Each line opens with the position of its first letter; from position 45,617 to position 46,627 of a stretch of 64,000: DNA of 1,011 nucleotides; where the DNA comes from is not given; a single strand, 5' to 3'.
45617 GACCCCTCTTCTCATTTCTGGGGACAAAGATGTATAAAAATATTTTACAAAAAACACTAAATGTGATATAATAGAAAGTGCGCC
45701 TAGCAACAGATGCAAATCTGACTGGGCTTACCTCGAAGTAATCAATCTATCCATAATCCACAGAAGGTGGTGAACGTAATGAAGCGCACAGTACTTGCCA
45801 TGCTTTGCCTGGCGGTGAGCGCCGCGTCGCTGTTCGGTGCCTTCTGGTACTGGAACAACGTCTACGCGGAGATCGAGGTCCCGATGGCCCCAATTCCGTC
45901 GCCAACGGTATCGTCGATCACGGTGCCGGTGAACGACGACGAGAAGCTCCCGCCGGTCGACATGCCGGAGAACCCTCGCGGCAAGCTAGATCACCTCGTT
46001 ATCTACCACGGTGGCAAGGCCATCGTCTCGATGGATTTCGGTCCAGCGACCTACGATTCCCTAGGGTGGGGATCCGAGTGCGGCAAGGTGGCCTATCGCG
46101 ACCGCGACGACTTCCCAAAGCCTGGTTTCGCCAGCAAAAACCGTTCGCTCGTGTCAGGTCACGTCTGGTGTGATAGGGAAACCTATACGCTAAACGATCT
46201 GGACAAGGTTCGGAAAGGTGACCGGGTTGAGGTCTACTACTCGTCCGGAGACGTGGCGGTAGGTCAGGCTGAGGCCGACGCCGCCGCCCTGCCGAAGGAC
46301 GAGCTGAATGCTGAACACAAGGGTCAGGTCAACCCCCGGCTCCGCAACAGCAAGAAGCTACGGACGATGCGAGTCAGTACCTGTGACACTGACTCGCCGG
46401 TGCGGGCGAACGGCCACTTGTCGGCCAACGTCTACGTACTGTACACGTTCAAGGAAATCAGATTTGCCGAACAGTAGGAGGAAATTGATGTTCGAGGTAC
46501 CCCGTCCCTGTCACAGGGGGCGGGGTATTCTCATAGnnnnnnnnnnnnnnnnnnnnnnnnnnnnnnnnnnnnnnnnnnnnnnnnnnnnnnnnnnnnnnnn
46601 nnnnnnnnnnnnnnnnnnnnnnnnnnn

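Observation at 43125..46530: High-G+C island 2: Cys/Trp-repeat surface protein plus sortase-like enzyme inserted between tlyA and ychF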

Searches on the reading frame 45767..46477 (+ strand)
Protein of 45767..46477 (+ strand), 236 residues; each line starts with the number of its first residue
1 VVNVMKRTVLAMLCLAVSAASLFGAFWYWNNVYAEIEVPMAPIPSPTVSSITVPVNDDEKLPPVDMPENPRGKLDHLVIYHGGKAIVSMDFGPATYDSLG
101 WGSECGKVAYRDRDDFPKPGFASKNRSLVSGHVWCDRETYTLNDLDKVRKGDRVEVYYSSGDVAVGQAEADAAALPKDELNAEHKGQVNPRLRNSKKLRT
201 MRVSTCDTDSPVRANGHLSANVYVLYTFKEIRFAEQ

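Call 4: search_protein_families(library=pfam, proteins=[window:45767-46477:+], max_evalue=1)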
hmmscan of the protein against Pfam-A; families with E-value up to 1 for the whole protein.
window:45767-46477:+ (236 aa): 1 family
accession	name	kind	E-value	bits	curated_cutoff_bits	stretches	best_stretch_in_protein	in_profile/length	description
PF04203.18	Sortase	-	0.00036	20.7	26.6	1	123-208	36-110/125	Sortase domain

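Call 8: find_homologous_proteins(query=window:45779-46477:+)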
Query window:45779-46477:+ (232 aa): 9 proteins with E <= 0.001 among 376 candidates.
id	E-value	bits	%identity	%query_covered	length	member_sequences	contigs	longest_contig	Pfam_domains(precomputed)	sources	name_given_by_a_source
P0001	1.3e-155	534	100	100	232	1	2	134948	-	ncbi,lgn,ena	-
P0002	9.2e-123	426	80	100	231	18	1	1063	-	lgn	-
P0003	4.0e-118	411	75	100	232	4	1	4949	-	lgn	-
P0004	1.6e-103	363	69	100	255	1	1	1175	-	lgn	-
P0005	4.6e-76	273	53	99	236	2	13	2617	-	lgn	-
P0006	2.0e-75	271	55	100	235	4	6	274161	-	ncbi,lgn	-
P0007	6.6e-75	270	53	99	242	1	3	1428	-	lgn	-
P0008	3.2e-73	264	51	98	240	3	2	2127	-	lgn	-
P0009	2.7e-66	241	50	100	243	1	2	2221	-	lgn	-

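Call 10: find_encoding_contigs(protein=P0006, flank=10000, max_places=4)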
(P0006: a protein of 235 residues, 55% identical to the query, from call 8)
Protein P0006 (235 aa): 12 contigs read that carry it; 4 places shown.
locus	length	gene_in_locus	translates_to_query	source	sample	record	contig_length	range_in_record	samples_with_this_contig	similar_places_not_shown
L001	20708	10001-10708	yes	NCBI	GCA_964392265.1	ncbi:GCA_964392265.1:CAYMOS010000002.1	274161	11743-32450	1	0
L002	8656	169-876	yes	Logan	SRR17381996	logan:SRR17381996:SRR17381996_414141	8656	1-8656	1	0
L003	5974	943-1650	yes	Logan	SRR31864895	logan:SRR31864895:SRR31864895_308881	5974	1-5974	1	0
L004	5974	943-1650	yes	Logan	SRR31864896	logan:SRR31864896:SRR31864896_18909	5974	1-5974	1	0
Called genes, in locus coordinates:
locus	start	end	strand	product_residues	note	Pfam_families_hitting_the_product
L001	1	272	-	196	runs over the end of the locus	-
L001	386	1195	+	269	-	-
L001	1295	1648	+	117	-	PF01250:Ribosomal_S6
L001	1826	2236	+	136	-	PF00436:SSB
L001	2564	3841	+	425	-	PF00278:Orn_DAP_Arg_deC, PF02784:Orn_Arg_deC_N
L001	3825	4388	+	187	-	PF08207:EFP_N, PF01132:EFP, PF09285:Elong-fact-P_C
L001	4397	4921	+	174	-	PF13563:2_5_RNA_ligase2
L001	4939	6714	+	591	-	PF12229:PG_binding_4 (weak), PF13354:Beta-lactamase2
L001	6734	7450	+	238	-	PF01479:S4, PF01728:FtsJ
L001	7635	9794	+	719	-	-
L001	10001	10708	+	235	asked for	-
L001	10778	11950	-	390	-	PF01926:MMR_HSR1, PF02421:FeoB_N, PF06071:YchF-GTPase_C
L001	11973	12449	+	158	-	-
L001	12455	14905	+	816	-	-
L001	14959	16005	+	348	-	PF11104:PilM_2, PF14450:FtsA (weak)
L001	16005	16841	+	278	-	-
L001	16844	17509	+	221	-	-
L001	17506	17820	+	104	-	-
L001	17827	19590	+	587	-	PF05157:MshEN, PF00437:T2SSE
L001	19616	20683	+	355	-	PF00437:T2SSE, PF13191:AAA_16 (faint), PF13401:AAA_22 (faint)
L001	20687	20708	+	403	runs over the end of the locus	PF28597:T2SSF_N, PF00482:T2SSF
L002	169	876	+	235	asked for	-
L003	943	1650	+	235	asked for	-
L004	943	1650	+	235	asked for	-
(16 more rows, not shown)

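Call 11: find_encoding_contigs(protein=P0001, flank=10000, max_places=3)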
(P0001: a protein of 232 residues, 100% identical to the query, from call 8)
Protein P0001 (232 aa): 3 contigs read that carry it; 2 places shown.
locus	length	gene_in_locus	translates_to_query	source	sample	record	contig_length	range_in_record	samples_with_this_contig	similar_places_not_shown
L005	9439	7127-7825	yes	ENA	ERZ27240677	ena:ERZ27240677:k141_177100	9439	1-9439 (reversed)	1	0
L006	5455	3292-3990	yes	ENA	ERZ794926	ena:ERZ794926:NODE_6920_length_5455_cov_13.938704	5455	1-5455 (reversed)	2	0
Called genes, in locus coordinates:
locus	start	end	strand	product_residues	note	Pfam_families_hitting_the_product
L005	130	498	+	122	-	PF01250:Ribosomal_S6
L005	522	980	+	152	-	PF00436:SSB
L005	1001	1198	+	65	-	PF01084:Ribosomal_S18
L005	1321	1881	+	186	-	PF08207:EFP_N, PF01132:EFP, PF09285:Elong-fact-P_C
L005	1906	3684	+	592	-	PF12229:PG_binding_4 (faint), PF13354:Beta-lactamase2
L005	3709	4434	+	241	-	PF01479:S4, PF01728:FtsJ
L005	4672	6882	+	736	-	-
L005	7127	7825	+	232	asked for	-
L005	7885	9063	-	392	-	PF01926:MMR_HSR1, PF02421:FeoB_N, PF06071:YchF-GTPase_C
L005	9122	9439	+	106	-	?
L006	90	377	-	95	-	-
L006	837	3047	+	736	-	-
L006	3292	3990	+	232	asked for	-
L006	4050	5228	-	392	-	PF01926:MMR_HSR1, PF02421:FeoB_N, PF06071:YchF-GTPase_C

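Call 16: search_solved_structures(query=A1, max_evalue=10, show_alignments=2)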
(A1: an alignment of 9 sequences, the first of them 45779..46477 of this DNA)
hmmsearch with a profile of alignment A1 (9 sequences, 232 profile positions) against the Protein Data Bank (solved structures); distinct sequences matched with E-value up to 10: 5.
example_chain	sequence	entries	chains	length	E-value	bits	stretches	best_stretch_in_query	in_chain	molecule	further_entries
1fxk_B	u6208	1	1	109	0.61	12.7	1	144-186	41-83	PREFOLDIN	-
1fxk_A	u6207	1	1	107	0.62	12.7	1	144-185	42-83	PREFOLDIN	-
7b2l_A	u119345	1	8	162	0.69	12.5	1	129-191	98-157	ENTH domain of epsin Ent1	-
5ahv_E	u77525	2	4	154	0.82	12.3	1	129-182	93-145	ENTH DOMAIN OF EPSIN ENT1 | Epsin-1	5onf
2h6e_A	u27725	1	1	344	1.4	11.5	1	137-176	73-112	D-arabinose 1-dehydrogenase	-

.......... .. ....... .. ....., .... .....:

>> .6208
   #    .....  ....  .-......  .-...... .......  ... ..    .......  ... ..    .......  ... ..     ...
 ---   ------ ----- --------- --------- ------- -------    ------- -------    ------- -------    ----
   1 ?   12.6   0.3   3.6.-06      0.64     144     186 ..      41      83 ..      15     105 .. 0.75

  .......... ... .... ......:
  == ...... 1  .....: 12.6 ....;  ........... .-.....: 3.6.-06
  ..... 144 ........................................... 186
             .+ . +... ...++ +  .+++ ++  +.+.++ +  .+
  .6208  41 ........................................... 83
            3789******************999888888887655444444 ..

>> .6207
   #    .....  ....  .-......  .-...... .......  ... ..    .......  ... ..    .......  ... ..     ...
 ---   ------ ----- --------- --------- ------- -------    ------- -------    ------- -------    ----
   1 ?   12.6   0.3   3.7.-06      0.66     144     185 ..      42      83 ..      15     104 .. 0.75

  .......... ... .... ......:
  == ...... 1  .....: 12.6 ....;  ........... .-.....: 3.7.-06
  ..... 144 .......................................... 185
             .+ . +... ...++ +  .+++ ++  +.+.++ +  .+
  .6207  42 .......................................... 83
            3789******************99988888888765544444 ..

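Call 27: predict_structure(alignment_id=A1)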
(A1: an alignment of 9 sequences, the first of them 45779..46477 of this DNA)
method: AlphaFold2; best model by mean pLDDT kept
length: 232 residues; sequences in the alignment: 9
mean_pLDDT: 80.1   pTM: 0.77
mean pLDDT of the five models: 80.1, 76.8, 76.6, 74.6, 64.7
residues with pLDDT >= 90: 84; 70-90: 90; 50-70: 49; < 50: 9
segments of 3 or more residues with pLDDT < 50: 209-215
pLDDT, mean of each block of 10 residues (from residue 1): 77 81 69 81 66 57 88 96 93 79 88 93 82 76 95 94 92 62 68 91 60 63 92 68
secondary structure, 60 per line:
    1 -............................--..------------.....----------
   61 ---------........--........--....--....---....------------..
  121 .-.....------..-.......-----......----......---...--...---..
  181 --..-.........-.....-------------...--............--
elements in order: H2-29 E46-50 E70-77 E80-87 E90-93 E96-99 E103-106 E119-121 E123-127 H137-143 E149-154 E159-164 E189-194 E196-200 E219-230

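Call 29: search_protein_representatives(alignment_id=A1)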
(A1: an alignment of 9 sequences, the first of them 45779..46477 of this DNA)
Query: 9 sequences, 232 profile positions. Proteins with E-value up to 0.001 (for the whole library): 66; up to 1e-10: 27; up to 1e-30: 10. The best 66 are listed.
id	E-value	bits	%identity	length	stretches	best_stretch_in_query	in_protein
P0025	1.7e-93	328.7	-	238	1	2-231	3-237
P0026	4.0e-45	170.4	-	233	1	4-227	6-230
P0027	1.3e-37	145.8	-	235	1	11-219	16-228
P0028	3.6e-36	141.1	-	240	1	33-227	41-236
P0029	6.0e-35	137.1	-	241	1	4-226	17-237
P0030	6.7e-35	136.9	-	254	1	9-227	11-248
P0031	3.3e-34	134.7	-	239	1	16-219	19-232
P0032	6.4e-34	133.7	-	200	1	55-223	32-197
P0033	3.2e-33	131.4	-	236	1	10-223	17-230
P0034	4.1e-32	127.8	-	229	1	36-223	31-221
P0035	1.0e-29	120.0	-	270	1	33-227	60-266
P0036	1.4e-28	116.3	-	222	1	48-223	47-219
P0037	1.2e-26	109.9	-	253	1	37-220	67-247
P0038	3.1e-25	105.3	-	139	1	85-222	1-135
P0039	7.3e-25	104.1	-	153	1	80-223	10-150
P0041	2.2e-18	82.9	-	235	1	33-218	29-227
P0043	3.8e-15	72.3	-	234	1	37-220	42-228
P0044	1.9e-14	70.0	-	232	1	40-217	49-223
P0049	4.3e-11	59.0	-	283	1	43-219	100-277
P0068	4.0e-08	49.3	-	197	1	32-220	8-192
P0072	1.6e-07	47.4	-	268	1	36-204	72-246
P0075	5.9e-07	45.5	-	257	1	65-220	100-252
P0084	3.8e-05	39.6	-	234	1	31-210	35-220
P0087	3.4e-04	36.5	-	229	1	41-170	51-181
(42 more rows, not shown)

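Call 31: fold_search(model_id=the predicted structure, library=pdb)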
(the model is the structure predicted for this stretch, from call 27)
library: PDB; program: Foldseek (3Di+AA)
matches with E <= 10: 253; with E <= 0.001: 3
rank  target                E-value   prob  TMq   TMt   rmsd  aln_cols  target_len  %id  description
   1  2ln7_MODEL_1_A        9.4e-06  1.00  0.39  0.57  10.6       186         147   12  Backbone 1H, 13C, and 15N Chemical Shift Assignments for the catalytic domain of B. anthracis SrtD (released 2012-11-07)
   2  5utt_A                3.6e-05  1.00  0.41  0.51   6.6       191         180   14  SrtA sortase from Actinomyces oris (released 2017-03-01)
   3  1t2o_B                7.0e-04  1.00  0.37  0.58   6.5       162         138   14  Crystal structure of Se-SrtA, C184-Ala (released 2004-09-07)
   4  1t2o_C                1.0e-03  1.00  0.41  0.61   6.1       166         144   16  Crystal structure of Se-SrtA, C184-Ala (released 2004-09-07)
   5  1t2w_B                1.7e-03  1.00  0.39  0.63   5.8       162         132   14  Crystal Structure of Sortase A in Complex with a LPETG peptide (released 2004-09-07)
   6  2mlm_MODEL_1_A        3.4e-03  0.99  0.35  0.51   8.1       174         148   16  Solution structure of sortase A from S. aureus in complex with benzo[d]isothiazol-3-one based inhibitor (released 2014-11-19)
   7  6dks_C                2.8e-01  0.03  0.14  0.10  14.3       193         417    9  Structure of the Rbpj-SHARP-DNA Repressor Complex (released 2019-01-02)
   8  8pc8_A                4.4e-01  0.04  0.12  0.12  16.8       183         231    9  Crystal structure of Paradendryphiella salina PL7C alginate lyase soaked with hexamannuronic acid (released 2023-07-12)
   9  8asv_B                4.4e-01  0.02  0.10  0.04  18.3       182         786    8  Cryo-EM structure of yeast Elongator complex (released 2022-12-07)
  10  8pcx_A                5.3e-01  0.02  0.11  0.11  16.8       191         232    8  Crystal structure of Paradendryphiella salina PL7C alginate lyase soaked with tetramannuronic acid (released 2023-07-12)
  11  8r43_A                5.9e-01  0.02  0.12  0.12  16.9       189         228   10  Crystal structure of Paradendryphiella salina PL7C alginate lyase mutant H110N in complex with tri-mannuronic acid (released 2024-01-17)
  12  2d6p_A                6.3e-01  0.01  0.10  0.14  18.3       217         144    7  Crystal structure of mouse galectin-9 N-terminal CRD in complex with T-antigen (released 2006-09-26)
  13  8bjo_A                8.4e-01  0.02  0.11  0.12  17.1       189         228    9  Crystal structure of Paradendryphiella salina PL7C alginate lyase mutant Y220F in complex with hexa-mannuronic acid (released 2023-11-15)
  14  8bxz_A                8.9e-01  0.02  0.12  0.12  16.9       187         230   10  Crystal structure of Paradendryphiella salina PL7C alginate lyase mutant Y220F in complex with penta-mannuronic acid (released 2023-12-20)
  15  8qli_A                8.9e-01  0.02  0.12  0.13  17.0       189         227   10  Crystal structure of Paradendryphiella salina PL7C alginate lyase mutant H124 soaked with with tetra-mannuronic acid (released 2024-09-11)
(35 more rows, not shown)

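Call 32: search_protein_families(library=pfam, alignment_id=A2, max_evalue=0.01)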
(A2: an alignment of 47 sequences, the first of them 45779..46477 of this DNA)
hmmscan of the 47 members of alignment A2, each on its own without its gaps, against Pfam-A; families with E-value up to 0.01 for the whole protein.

A. member 1, window:45779-46477:+ (232 aa): 1 family
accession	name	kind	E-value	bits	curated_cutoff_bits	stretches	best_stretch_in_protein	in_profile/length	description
PF04203.18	Sortase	-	0.00034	20.8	26.6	1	119-204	36-110/125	Sortase domain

B. families by the number of members that match (of 47 scanned): 4 families
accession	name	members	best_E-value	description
PF04203.18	Sortase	35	3.1e-19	Sortase domain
PF15345.11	TMEM51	1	0.0031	Transmembrane protein 51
PF04335.19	VirB8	1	0.0062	VirB8 protein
PF14064.11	HmuY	1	0.0096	HmuY protein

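Call 33: list_cluster_members(proteins=[P0025, P0026, P0027, P0028, P0029, P0030, P0031, P0033, P0035, P0041])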
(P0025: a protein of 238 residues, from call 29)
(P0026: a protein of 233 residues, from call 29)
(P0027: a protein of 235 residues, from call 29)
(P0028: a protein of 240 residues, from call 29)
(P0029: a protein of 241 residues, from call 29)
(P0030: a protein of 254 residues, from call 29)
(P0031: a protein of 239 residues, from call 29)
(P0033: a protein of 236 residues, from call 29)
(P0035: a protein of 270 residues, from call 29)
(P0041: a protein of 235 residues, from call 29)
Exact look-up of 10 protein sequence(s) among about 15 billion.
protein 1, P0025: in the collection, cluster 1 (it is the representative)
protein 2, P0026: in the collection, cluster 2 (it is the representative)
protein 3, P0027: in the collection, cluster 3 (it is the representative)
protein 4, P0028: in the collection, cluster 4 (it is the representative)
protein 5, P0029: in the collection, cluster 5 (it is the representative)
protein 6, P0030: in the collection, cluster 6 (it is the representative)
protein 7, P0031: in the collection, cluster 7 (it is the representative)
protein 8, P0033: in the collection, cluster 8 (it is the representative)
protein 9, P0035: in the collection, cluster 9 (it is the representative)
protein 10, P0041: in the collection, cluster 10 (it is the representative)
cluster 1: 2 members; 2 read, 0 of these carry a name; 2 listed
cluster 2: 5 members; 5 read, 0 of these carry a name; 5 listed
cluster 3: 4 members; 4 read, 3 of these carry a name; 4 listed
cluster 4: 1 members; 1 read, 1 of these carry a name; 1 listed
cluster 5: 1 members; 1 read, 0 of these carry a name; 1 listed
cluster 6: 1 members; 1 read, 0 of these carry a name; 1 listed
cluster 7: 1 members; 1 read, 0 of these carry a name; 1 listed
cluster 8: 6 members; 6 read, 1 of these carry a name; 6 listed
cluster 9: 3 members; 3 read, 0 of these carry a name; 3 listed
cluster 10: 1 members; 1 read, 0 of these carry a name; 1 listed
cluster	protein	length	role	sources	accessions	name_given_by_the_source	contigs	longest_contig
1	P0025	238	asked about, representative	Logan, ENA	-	-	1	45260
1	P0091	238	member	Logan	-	-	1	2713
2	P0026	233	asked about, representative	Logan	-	-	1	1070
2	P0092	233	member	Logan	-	-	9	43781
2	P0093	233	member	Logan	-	-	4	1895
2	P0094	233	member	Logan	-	-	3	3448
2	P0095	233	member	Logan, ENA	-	-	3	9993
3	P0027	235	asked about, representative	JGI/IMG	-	hypothetical protein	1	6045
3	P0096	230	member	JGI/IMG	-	hypothetical protein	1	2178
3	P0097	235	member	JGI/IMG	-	hypothetical protein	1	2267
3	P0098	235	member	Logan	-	-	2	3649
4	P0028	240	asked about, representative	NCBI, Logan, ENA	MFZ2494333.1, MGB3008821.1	MAG: hypothetical protein WAW60_00980 [Candidatus Saccharimonadales bacterium]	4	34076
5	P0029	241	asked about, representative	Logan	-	-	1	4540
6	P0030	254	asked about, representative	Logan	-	-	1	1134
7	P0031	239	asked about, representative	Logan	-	-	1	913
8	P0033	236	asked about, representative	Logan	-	-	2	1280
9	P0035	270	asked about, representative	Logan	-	-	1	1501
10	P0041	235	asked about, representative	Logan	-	-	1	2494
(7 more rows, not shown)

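Call 34: search_solved_structures(query=A2, max_evalue=1, show_alignments=2)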
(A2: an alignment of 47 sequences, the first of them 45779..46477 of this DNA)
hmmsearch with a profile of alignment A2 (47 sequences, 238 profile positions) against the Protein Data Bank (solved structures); distinct sequences matched with E-value up to 1: 27.
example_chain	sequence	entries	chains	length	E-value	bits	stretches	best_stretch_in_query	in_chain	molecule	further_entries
2mlm_A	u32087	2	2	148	0.00023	24.2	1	142-220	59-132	Sortase family protein | Sortase A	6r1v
1t2p_A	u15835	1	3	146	0.00048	23.1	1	142-220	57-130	sortase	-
1ija_A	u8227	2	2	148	0.0005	23.1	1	142-220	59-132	Sortase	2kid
8t28_A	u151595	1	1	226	0.00074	22.5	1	138-215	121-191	Class C sortase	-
2w1k_A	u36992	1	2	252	0.0016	21.4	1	138-219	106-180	PUTATIVE SORTASE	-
2xwg_A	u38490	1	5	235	0.0095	18.9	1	138-216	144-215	SORTASE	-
5k9a_A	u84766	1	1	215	0.038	16.9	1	140-216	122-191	Putative fimbrial associated sortase-like protein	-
6bwe_A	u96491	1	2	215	0.038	16.9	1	140-216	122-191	Putative fimbrial associated sortase-like protein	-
3fpv_A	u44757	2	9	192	0.039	16.9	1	1-101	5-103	Extracellular haem-binding protein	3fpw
5hu4_A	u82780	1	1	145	0.048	16.6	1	142-220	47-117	Cysteine protease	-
5jcv_A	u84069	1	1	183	0.13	15.1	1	198-224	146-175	Lmo2181 protein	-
1t2w_A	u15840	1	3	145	0.13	15.1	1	142-175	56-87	Class A sortase SrtA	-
1t2o_A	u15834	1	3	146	0.14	15.1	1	142-175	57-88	sortase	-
1g0k_A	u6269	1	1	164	0.19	14.6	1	154-217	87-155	PROTEIN (LYSOZYME)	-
2ln7_A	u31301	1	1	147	0.2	14.5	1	144-214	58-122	LPXTG-site transpeptidase family protein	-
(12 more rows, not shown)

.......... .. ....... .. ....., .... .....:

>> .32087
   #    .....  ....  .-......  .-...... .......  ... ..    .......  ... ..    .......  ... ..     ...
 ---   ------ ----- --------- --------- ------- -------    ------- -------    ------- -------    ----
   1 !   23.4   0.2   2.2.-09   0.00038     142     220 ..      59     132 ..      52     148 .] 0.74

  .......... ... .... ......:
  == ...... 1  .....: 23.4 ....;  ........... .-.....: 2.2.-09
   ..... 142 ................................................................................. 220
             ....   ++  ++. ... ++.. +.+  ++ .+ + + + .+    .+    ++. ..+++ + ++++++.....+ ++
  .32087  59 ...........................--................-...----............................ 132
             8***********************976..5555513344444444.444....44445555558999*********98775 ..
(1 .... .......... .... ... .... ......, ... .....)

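Call 35: search_protein_families(library=ncbifam, alignment_id=A2, max_evalue=0.01)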
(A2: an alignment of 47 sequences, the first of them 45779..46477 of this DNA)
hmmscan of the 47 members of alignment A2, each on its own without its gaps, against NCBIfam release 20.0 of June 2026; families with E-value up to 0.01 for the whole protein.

A. member 1, window:45779-46477:+ (232 aa): 1 family
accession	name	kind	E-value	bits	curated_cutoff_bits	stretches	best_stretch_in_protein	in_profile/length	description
NF033748.1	class_F_sortase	subfamily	0.0022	17.6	166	1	113-218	54-148/155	class F sortase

B. families by the number of members that match (of 47 scanned): 13 families
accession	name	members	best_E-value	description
NF033748.1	class_F_sortase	36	6e-28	class F sortase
TIGR01076.1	sortase_fam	9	1.6e-07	sortase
NF033747.1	class_E_sortase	8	5.7e-07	class E sortase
TIGR03784.1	marine_sortase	7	1.7e-06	class GN sortase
NF033746.1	class_D_sortase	5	1.8e-06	class D sortase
NF033745.1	class_C_sortase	5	1.9e-05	class C sortase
NF058671.1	sortase_SrtD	4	1.5e-07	class D sortase, LPxTATN-specific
TIGR03593.1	yidC_nterm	1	0.0014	membrane protein insertase YidC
NF040486.1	SrfA_fam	1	0.0035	SrfA family protein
NF033761.1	gliding_GltJ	1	0.0039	adventurous gliding motility protein GltJ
NF049861.1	SCO2400_fam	1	0.0048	SCO2400 family protein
NF037973.1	metallo_SslE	1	0.0098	lipoprotein metalloprotease SslE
NF053527.1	lipo_Cory_WKLS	1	0.0099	WKL family lipoprotein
